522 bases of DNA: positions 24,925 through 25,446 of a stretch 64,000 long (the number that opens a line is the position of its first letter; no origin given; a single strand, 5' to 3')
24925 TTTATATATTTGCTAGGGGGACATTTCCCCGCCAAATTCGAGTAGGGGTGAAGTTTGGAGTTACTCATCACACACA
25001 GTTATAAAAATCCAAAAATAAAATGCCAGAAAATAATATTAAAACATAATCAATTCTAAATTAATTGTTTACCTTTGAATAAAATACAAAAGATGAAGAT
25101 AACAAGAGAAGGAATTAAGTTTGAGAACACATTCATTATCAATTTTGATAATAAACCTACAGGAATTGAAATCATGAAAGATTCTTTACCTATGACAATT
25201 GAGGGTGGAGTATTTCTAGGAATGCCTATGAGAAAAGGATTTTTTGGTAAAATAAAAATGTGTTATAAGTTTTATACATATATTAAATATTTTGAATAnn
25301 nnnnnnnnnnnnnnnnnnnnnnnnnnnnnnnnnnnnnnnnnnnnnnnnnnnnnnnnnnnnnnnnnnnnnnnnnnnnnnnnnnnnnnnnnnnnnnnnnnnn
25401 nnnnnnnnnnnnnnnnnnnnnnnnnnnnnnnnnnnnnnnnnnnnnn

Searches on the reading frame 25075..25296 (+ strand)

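Call 17: search_protein_families(library=pfam, proteins=[window:25075-25296:+], max_evalue=0.01)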
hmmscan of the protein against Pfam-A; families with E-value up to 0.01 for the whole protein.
window:25075-25296:+ (74 aa): 0 families

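Call 108: search_protein_families(library=ncbifam, proteins=[window:25075-25296:+], max_evalue=0.1)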
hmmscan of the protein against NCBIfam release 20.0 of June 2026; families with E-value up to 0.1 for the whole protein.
window:25075-25296:+ (74 aa): 1 family
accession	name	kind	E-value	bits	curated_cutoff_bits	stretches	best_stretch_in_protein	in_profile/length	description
NF010612.0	PRK14013.1-2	equivalog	0.02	14.3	386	1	10-51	67-109/307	hypothetical protein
